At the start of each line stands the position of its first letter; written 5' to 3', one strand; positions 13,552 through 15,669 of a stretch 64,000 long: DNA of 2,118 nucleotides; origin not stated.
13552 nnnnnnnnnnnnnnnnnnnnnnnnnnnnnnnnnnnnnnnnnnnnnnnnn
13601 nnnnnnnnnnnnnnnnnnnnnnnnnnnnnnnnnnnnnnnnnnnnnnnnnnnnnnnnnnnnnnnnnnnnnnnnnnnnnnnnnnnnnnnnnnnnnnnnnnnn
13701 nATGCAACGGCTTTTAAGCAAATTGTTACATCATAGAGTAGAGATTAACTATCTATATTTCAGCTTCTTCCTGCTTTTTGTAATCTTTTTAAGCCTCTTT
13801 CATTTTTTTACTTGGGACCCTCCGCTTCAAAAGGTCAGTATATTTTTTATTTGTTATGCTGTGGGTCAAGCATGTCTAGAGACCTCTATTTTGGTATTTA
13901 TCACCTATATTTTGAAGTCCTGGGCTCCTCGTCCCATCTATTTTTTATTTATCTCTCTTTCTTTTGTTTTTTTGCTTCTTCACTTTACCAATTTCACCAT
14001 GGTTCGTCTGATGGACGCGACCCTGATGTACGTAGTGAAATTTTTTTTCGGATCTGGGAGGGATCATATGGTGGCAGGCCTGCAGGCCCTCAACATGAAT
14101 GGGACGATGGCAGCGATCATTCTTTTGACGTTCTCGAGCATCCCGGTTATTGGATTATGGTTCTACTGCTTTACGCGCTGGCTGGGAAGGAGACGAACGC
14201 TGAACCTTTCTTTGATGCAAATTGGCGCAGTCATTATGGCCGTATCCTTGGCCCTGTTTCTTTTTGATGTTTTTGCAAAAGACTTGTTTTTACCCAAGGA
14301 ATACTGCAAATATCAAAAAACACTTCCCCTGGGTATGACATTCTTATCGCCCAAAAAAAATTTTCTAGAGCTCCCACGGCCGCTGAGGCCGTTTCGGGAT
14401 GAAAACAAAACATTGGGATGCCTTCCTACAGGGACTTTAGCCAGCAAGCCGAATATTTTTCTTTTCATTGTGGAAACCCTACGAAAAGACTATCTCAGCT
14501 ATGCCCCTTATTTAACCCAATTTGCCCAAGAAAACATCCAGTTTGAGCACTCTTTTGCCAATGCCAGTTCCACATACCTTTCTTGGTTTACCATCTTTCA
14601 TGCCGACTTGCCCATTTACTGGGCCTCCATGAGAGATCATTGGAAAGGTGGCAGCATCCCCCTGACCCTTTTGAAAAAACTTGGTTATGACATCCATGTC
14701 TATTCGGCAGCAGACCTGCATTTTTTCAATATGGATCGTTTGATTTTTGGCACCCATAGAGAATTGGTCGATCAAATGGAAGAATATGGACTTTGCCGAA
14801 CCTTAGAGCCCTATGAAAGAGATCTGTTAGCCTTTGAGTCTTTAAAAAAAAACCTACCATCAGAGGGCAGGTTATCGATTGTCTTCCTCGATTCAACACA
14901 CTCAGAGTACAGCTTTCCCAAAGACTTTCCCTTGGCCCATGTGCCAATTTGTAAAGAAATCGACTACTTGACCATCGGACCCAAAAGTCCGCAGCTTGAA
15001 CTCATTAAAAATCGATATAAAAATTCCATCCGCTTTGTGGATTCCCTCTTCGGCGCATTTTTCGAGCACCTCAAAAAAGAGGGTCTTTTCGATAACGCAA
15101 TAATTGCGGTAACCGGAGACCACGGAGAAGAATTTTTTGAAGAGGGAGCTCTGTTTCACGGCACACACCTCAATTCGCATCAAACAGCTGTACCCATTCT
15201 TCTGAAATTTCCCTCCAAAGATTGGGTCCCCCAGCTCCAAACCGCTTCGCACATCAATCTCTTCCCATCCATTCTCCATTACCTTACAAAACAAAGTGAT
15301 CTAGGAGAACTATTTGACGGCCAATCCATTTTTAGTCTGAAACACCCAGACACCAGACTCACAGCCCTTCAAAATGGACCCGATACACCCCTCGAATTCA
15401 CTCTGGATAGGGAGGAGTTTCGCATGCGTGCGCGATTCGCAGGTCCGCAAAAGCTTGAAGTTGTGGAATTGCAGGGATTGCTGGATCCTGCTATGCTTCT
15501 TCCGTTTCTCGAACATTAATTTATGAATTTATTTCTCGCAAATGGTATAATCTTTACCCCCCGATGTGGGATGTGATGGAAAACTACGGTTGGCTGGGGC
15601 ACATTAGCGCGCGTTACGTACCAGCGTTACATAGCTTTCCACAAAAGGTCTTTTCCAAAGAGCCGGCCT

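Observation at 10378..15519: Leader-bearing thioredoxin reductase-thioredoxin fusion sandwiched between two sulfatase-fold membrane transferases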

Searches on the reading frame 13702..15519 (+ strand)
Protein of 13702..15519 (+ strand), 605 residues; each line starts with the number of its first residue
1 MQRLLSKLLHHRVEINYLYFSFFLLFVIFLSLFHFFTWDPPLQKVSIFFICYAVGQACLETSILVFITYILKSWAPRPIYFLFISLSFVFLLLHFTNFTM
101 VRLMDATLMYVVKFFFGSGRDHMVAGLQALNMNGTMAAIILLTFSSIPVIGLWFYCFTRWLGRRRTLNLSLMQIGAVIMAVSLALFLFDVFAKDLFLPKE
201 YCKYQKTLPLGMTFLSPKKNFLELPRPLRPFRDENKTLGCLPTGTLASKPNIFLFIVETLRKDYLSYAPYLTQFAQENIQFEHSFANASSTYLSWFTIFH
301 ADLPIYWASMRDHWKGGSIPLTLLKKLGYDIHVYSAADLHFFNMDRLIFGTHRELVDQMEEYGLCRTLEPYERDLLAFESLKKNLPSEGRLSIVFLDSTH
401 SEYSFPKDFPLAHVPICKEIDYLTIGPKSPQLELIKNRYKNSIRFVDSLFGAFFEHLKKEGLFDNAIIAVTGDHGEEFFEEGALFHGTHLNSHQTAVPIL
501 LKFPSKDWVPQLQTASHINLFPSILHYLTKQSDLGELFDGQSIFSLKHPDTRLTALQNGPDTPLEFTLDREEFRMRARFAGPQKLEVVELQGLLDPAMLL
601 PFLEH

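Call 3: search_protein_families(library=pfam, proteins=[window:13702-15519:+], max_evalue=0.01)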
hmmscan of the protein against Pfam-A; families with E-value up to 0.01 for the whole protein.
window:13702-15519:+ (605 aa): 3 families
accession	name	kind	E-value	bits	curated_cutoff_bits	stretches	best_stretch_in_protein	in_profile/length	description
PF00884.28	Sulfatase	-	5.6e-23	82.1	25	1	250-528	1-299/301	Sulfatase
PF01663.27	Phosphodiest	-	0.0001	22.5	23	1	426-476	178-221/342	Type I phosphodiesterase / nucleotide pyrophosphatase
PF02995.22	DUF229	-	0.00098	18.4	25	1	438-480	305-347/496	Protein of unknown function (DUF229)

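Call 4: search_protein_families(library=ncbifam, proteins=[window:13702-15519:+], max_evalue=0.01)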
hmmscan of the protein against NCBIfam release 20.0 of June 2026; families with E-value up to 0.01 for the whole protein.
window:13702-15519:+ (605 aa): 16 families
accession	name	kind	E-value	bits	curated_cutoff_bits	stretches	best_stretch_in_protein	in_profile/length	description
TIGR03417.1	chol_sulfatase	equivalog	4.2e-10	39.1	433.45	1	421-548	237-365/500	choline-sulfatase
NF010322.0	PRK13759.1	equivalog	4.4e-08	32.1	481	1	435-546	266-379/486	arylsulfatase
NF038282.1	LapC_YejM_PbgA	exception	1.2e-07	30.5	825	2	435-547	410-520/584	LPS biosynthesis-modulating metalloenzyme YejM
NF053595.1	LptchSynLtaSGpos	equivalog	4.7e-07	28.7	970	1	436-550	427-547/626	lipoteichoic acid synthase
NF028537.1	P_eth_NH2_trans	domain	4.5e-06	25.5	500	1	18-532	10-516/527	phosphoethanolamine--lipid A transferase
NF008593.0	PRK11560.1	equivalog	5.9e-06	24.8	493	1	324-502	325-495/563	kdo(2)-lipid A phosphoethanolamine 7''-transferase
NF045661.1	HdlasePehA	equivalog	9e-06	24.6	900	1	435-548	280-393/506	phosphoric/sulfuric ester hydrolase PehA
NF047438.1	polymyxin_MCR12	exception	4.4e-05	22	1200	1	428-501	412-488/548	MCR-12 family phosphoethanolamine--lipid A transferase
NF053859.1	polymyxin_MCR13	exception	5e-05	22.3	1250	1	433-502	410-482/541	MCR-13 family phosphoethanolamine--lipid A transferase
NF033862.2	polymyxin_MCR10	exception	0.00013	20.8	1250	1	433-501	410-481/539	MCR-10 family phosphoethanolamine--lipid A transferase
NF007160.0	PRK09598.1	equivalog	0.00017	20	561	1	390-501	360-469/523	phosphoethanolamine--lipid A transferase EptA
NF033462.1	polymyxin_MCR4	exception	0.0002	20.2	1225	1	430-508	410-489/541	MCR-4 family phosphoethanolamine--lipid A transferase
NF008619.0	PRK11598.1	equivalog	0.00039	19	660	1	435-509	417-493/546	phosphoethanolamine transferase EptA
NF033836.1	polymyxin_MCR9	exception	0.00054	18.7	1240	1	433-500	410-480/539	MCR-9 family phosphoethanolamine--lipid A transferase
NF033409.0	poly_MCR3_broad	equivalog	0.0031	16.1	1075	1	433-499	406-475/535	MCR-3-related phosphoethanolamine--lipid A transferase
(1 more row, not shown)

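Call 23: search_solved_structures(query=window:13702-15519:+, max_evalue=0.01, show_alignments=1)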
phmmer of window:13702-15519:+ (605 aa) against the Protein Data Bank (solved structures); distinct sequences matched with E-value up to 0.01: 23.
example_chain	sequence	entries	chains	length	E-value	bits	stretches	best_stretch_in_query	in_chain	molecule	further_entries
4uoo_A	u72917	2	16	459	2.8e-07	32.6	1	437-548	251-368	LIPOTEICHOIC ACID SYNTHASE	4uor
7oz8_AAA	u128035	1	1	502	2.2e-05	26.3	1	436-520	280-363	Choline-sulfatase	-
6vat_A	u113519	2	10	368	2.5e-05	26.2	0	434-556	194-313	Periplasmic domain of the cardiolipin transporter protein YejM/PbgA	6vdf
6vc7_A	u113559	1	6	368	2.6e-05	26.1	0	434-556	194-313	Periplasmic domain of the cardiolipin transporter protein YejM/PbgA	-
9bes_B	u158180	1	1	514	0.00017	23.4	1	247-481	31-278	S1_8A Sulfatase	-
9bb9_A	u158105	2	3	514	0.00018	23.4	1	247-481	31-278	S1_8A sulfatase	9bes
6pt6_B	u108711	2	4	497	0.00022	23.1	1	438-546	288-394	exo-2S-iota carrageenan S1 sulfatase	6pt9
6ptk_A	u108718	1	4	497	0.00023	23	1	438-546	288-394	exo-2S-iota carrageenan S1 sulfatase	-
4upk_A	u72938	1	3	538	0.00023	23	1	424-543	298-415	PHOSPHONATE MONOESTER HYDROLASE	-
6pt4_B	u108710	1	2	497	0.00026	22.8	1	438-546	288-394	exo-2S-iota carrageenan S1 sulfatase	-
3lxq_A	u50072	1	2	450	0.00065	21.5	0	267-480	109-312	Uncharacterized protein VP1736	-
9ihk_D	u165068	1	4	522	0.00079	21.2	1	439-511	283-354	Sulfatase_S1_30A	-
4tn0_A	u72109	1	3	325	0.00084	21.1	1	376-502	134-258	UPF0141 protein yjdB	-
7p24_AAA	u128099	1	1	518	0.0009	21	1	438-505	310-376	Mucin-desulfating sulfatase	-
2w8d_A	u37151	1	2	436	0.0013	20.5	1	435-550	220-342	PROCESSED GLYCEROL PHOSPHATE LIPOTEICHOIC ACID SYNTHASE 2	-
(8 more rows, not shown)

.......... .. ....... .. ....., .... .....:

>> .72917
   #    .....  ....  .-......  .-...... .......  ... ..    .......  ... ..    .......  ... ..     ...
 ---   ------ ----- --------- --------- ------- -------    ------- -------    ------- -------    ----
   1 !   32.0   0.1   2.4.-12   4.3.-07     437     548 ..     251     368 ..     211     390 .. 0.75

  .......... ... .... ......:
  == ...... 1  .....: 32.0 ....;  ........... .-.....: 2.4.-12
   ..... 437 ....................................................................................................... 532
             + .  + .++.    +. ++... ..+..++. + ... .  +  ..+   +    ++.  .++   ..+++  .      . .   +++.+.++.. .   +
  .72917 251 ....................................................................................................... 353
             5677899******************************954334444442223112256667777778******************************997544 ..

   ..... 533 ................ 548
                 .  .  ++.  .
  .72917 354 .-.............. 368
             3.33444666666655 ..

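Call 24: find_homologous_proteins(query=window:13702-15519:+, max_evalue=0.00001)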
Query window:13702-15519:+ (605 aa): 701 proteins with E <= 0.00001 among 8000 candidates; the best 120 are listed.
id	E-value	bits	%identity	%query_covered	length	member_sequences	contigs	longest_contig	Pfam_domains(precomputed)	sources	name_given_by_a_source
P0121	0.0e+0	1269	94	100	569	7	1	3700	PF00884.29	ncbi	-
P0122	2.2e-261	887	64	99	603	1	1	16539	PF00884.29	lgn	-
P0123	3.1e-250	850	61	100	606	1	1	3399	PF01663.28,PF00884.29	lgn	-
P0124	1.6e-244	831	60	99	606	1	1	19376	PF00884.29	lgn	-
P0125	1.3e-243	828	62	99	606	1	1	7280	PF00884.29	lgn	-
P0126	2.9e-242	824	60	100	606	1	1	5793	PF01663.28,PF00884.29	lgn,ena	-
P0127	1.0e-240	819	60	100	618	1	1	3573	PF00884.29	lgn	-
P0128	5.3e-239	813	59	99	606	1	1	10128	PF00884.29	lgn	-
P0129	8.3e-238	809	60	99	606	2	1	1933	PF00884.29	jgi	jgi:hypothetical protein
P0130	1.4e-237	808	59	99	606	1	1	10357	PF00884.29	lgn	-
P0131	3.6e-237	807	59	99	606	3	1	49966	PF01663.28,PF00884.29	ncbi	-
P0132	4.3e-237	807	59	99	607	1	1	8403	PF01663.28,PF00884.29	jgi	jgi:glucan phosphoethanolaminetransferase (alkaline phosphatase superfamily)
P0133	9.6e-237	805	59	100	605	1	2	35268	PF00884.29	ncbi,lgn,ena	-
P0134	3.8e-236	803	59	99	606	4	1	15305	PF01663.28,PF00884.29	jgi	jgi:glucan phosphoethanolaminetransferase (alkaline phosphatase superfamily)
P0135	7.6e-235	799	59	100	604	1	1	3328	PF00884.29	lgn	-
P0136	7.4e-234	796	59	100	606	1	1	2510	PF00884.29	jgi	jgi:glucan phosphoethanolaminetransferase (alkaline phosphatase superfamily)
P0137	2.0e-233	794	58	99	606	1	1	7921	PF01663.28,PF00884.29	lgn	-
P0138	1.3e-232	792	58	100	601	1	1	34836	PF00884.29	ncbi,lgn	-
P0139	1.8e-231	788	57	99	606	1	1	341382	PF01663.28,PF00884.29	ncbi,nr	ncbi:MAG: sulfatase-like hydrolase/transferase [Parachlamydiales bacterium]|nr:sulfatase-like hydrol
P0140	1.7e-229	781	58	100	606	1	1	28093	PF01663.28,PF00884.29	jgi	jgi:glucan phosphoethanolaminetransferase (alkaline phosphatase superfamily)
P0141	5.3e-229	780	59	94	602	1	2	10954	PF01663.28,PF00884.29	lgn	-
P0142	8.0e-229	779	58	99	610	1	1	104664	PF01663.28,PF00884.29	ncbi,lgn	-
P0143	1.6e-228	778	57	100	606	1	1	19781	PF01663.28,PF00884.29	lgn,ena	-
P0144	1.1e-226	772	58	100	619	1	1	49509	PF00884.29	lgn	-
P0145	1.2e-226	772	57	99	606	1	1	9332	PF00884.29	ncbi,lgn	-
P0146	8.0e-226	769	57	99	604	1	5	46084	PF00884.29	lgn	-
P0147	1.8e-225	768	57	100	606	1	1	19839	PF01663.28,PF00884.29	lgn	-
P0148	9.0e-225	766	57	99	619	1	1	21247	PF01663.28,PF00884.29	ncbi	-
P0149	1.5e-224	765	57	99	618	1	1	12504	PF00884.29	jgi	jgi:hypothetical protein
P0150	9.3e-223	759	59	95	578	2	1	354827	PF00884.29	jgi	jgi:glucan phosphoethanolaminetransferase (alkaline phosphatase superfamily)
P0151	1.0e-220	752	56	99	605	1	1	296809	PF00884.29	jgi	jgi:glucan phosphoethanolaminetransferase (alkaline phosphatase superfamily)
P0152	2.5e-220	751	57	93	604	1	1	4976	PF01663.28,PF00884.29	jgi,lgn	jgi:hypothetical protein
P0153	1.9e-217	742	56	99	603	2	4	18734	PF00884.29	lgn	-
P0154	9.1e-217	739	54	99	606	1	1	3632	PF00884.29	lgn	-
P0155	7.9e-215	733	55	99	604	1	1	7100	PF01663.28,PF00884.29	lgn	-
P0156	8.8e-215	733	57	99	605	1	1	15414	PF01663.28,PF00884.29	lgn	-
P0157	2.9e-214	731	57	99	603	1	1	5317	PF01663.28,PF00884.29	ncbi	-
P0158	5.5e-214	730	54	99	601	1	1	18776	PF00884.29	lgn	-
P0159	4.3e-213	727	54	99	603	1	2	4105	PF00884.29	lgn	-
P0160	6.3e-212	723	54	99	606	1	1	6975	PF01663.28,PF00884.29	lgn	-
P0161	1.2e-210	719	54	99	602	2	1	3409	PF00884.29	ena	-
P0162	4.3e-210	717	62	83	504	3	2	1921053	PF00884.29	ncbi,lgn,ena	-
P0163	8.5e-208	710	53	99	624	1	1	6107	PF00884.29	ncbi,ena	-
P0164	3.8e-206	704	53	99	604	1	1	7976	PF01663.28,PF00884.29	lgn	-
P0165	1.2e-205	703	55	100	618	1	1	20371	PF00884.29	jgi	-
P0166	1.4e-203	696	53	93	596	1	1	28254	PF00884.29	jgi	jgi:hypothetical protein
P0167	4.8e-203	694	53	100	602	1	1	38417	PF00884.29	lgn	-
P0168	4.7e-202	691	53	97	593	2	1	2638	PF00884.29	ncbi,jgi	-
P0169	1.4e-201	689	57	90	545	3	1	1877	PF01663.28,PF00884.29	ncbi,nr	ncbi:MAG: sulfatase-like hydrolase/transferase, partial [Verrucomicrobiota bacterium]|nr:sulfatase-l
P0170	1.1e-200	686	53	96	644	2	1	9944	PF00884.29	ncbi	-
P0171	1.5e-200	686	52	99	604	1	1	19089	PF01663.28,PF00884.29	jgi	jgi:hypothetical protein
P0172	3.9e-198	678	51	99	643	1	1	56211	PF01663.28,PF00884.29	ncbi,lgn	-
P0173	2.4e-197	675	53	98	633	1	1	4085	PF00884.29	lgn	-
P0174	2.4e-195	669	52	100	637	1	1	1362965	PF00884.29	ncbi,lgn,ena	-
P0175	8.1e-195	667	52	100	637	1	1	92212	PF00884.29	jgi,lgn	-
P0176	2.8e-193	662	53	96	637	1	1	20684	PF00884.29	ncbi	ncbi:MAG: sulfatase-like hydrolase/transferase [Chlamydiota bacterium]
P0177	4.5e-193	661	53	95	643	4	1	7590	PF00884.29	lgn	-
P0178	7.2e-193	661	51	97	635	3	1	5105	PF00884.29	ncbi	-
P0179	1.4e-192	660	50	99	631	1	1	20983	PF00884.29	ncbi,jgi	jgi:glucan phosphoethanolaminetransferase (alkaline phosphatase superfamily)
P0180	1.6e-192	659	51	99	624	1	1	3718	PF00884.29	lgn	-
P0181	1.0e-189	650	52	98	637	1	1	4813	PF00884.29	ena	-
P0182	2.1e-187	642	50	98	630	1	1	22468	PF00884.29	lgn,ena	-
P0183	5.2e-187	641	50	98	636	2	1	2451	PF00884.29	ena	-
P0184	1.3e-184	633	50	98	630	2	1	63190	PF00884.29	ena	-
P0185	2.0e-183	629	50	98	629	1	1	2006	PF00884.29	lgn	-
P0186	1.6e-182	626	50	98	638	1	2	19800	PF00884.29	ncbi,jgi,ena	-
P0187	5.7e-182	625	50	96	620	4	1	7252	PF00884.29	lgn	-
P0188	1.4e-181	623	50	98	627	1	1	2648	PF00884.29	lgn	-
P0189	2.5e-181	622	49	97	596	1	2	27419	PF00884.29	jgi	jgi:glucan phosphoethanolaminetransferase (alkaline phosphatase superfamily)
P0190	2.9e-179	616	51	97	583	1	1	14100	PF00884.29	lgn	-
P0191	2.9e-179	616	49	99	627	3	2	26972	PF00884.29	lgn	-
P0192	4.0e-179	615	48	98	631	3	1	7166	PF00884.29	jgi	jgi:glucan phosphoethanolaminetransferase (alkaline phosphatase superfamily)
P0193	4.7e-179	615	57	79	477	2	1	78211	PF00884.29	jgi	-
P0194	7.9e-179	614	49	98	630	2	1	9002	PF00884.29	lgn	-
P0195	1.1e-178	614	49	98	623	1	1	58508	PF00884.29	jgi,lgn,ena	-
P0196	3.2e-177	609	47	98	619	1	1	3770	PF00884.29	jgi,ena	-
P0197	7.6e-177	608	48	100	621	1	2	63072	PF00884.29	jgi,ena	jgi:hypothetical protein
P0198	1.2e-176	607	49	97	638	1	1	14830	PF00884.29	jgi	jgi:glucan phosphoethanolaminetransferase (alkaline phosphatase superfamily)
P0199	3.8e-176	605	48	98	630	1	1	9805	PF00884.29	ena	-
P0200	5.0e-176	605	49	96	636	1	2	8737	PF00884.29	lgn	-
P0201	5.7e-176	605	48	99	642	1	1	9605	PF00884.29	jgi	jgi:glucan phosphoethanolaminetransferase (alkaline phosphatase superfamily)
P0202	6.6e-176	604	48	99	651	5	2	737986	PF00884.29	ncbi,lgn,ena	-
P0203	1.4e-175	603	55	83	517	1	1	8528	PF00884.29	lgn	-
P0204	1.8e-175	603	49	98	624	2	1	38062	PF01663.28,PF00884.29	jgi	jgi:hypothetical protein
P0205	3.8e-175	602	49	100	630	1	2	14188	PF00884.29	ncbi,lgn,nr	ncbi:MAG TPA: sulfatase-like hydrolase/transferase [Chlamydiales bacterium]|nr:sulfatase-like hydrol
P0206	1.0e-174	601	48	97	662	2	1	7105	PF00884.29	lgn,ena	-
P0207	1.5e-173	597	49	95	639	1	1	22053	PF00884.29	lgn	-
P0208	3.2e-173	596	47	98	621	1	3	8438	PF00884.29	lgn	-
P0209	4.2e-173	595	47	98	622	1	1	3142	PF00884.29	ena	-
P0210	6.0e-173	595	47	95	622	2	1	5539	PF00884.29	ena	-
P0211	4.6e-172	592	47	100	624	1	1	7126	PF00884.29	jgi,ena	-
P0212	5.5e-172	592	47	98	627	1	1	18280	PF00884.29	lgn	-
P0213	7.9e-172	591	47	95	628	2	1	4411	PF00884.29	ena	-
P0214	1.3e-171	590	47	99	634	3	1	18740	PF00884.29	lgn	-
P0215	1.4e-171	590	48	99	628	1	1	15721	PF00884.29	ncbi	-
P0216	2.3e-171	590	47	98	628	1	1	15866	PF00884.29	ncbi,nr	ncbi:MAG: sulfatase-like hydrolase/transferase [Verrucomicrobiota bacterium]|nr:sulfatase-like hydro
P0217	2.9e-171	589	47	98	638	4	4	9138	PF00884.29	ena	-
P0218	6.9e-171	588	47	98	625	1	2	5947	PF00884.29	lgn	-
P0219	1.7e-170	587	47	98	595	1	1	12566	PF00884.29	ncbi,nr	ncbi:MAG: sulfatase-like hydrolase/transferase [Verrucomicrobiota bacterium]|nr:sulfatase-like hydro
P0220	3.9e-170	585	46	91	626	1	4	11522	PF01663.28,PF00884.29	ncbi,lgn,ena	-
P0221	2.3e-169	583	48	97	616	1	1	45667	PF00884.29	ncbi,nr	ncbi:MAG: sulfatase-like hydrolase/transferase [Verrucomicrobia bacterium]|nr:sulfatase-like hydrola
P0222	6.9e-169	581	46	100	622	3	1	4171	PF00884.29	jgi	jgi:hypothetical protein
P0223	2.5e-168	579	48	97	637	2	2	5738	PF00884.29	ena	-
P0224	6.3e-168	578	46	97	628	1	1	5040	PF00884.29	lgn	-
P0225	8.6e-168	578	47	95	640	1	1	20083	PF00884.29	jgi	jgi:glucan phosphoethanolaminetransferase (alkaline phosphatase superfamily)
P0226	2.1e-167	576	49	95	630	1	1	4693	PF00884.29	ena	-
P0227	2.7e-167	576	48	94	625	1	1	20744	PF00884.29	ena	-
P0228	3.0e-167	576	47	95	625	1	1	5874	PF00884.29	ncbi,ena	-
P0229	4.6e-167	575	48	94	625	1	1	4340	PF00884.29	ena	-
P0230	1.4e-166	574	46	98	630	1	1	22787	PF01663.28,PF00884.29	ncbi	-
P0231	1.2e-165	571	46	97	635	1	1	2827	PF00884.29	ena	-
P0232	4.3e-165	569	47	98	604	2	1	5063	PF00884.29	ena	-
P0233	5.4e-165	568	47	95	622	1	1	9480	PF00884.29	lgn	-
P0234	1.5e-164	567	48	94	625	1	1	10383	PF01663.28,PF00884.29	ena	-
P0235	2.0e-164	567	50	83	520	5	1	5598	PF01663.28,PF00884.29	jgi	-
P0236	7.1e-164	565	46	94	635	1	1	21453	PF00884.29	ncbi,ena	-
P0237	1.4e-162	560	58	71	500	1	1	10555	PF00884.29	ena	-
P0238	2.1e-162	560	47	92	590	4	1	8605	PF00884.29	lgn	-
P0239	3.6e-162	559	47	94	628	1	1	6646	PF00884.29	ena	-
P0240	3.6e-162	559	46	98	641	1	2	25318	PF00884.29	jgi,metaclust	metaclust:\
